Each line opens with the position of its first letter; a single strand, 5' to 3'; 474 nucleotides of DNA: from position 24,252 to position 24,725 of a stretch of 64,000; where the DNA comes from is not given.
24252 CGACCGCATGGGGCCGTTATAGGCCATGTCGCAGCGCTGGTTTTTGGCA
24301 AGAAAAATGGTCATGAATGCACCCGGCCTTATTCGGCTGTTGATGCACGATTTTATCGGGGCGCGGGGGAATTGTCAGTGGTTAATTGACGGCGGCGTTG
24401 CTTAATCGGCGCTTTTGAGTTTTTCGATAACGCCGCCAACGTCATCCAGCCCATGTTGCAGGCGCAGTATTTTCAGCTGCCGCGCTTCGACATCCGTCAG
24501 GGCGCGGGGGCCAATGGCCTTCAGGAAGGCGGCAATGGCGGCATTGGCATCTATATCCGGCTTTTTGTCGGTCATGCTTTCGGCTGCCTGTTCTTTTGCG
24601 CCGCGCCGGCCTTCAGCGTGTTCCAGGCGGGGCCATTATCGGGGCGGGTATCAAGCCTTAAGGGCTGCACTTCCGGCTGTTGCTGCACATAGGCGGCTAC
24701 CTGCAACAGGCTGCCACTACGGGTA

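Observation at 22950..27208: Candidate uncharacterised operon: tandem degenerate cyclase-like protein + coupled 57-aa ORF + CorA-topology membrane protein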

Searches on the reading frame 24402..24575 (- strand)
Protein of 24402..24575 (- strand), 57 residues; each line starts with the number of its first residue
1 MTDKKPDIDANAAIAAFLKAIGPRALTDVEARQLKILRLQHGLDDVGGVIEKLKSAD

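Call 3: search_protein_families(library=pfam, proteins=[window:24402-24575:-], max_evalue=1)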
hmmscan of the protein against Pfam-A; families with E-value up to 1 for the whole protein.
window:24402-24575:- (57 aa): 0 families

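Call 4: search_protein_families(library=padloc, proteins=[window:24402-24575:-], max_evalue=1)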
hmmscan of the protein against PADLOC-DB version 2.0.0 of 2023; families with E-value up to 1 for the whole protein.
window:24402-24575:- (57 aa): 0 families

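Call 5: search_protein_families(library=ncbifam, proteins=[window:24402-24575:-], max_evalue=1)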
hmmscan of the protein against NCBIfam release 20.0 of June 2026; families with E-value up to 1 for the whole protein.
window:24402-24575:- (57 aa): 0 families
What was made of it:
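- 24402..24575 (-): 57-aa partner ('small'). Its ATG overlaps the TGA of the 844-aa gene. Core motif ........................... There is no Pfam, NCBIfam or PADLOC hit (calls 3-5).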

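Call 77: find_homologous_proteins(query=A4, max_evalue=0.01)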
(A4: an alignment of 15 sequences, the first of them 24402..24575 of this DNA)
Query A4 (15 sequences) (57 aa, profile of the alignment): 39 proteins with E <= 0.01 among 3514 candidates.
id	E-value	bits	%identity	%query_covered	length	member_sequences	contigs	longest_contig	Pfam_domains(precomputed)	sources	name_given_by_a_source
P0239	2.1e-17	80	57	79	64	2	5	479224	-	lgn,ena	-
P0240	8.6e-17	79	60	53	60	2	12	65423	-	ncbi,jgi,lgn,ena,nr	ncbi:MAG: hypothetical protein H3C49_08515 [Alphaproteobacteria bacterium]|nr:hypothetical protein [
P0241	2.6e-16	77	50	77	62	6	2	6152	-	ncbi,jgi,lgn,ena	-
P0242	4.7e-16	76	60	70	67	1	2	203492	-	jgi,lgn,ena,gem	-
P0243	1.2e-15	75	74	60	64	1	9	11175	-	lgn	-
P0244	1.3e-15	75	61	74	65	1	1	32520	-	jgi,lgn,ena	-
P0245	1.7e-15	74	52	70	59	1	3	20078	-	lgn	-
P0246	1.9e-15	74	80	53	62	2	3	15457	-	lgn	-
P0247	2.0e-15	74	60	70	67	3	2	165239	-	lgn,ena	-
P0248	3.4e-15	73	50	77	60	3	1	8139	-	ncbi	-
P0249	3.7e-15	73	58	70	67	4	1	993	-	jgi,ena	jgi:hypothetical protein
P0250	6.8e-15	72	63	53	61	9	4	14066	-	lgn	-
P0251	9.7e-15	72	100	100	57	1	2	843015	-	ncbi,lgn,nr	ncbi:MAG: hypothetical protein PW788_12155 [Micavibrio sp.]|nr:hypothetical protein [Micavibrio sp.]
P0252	4.0e-14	70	57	82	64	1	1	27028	-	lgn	-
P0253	8.9e-14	69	55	82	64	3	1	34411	-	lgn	-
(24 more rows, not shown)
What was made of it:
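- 24402..24575 (-): Thirty-nine clusters of 44-118 aa sit on the same contigs as the large protein (call 77).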
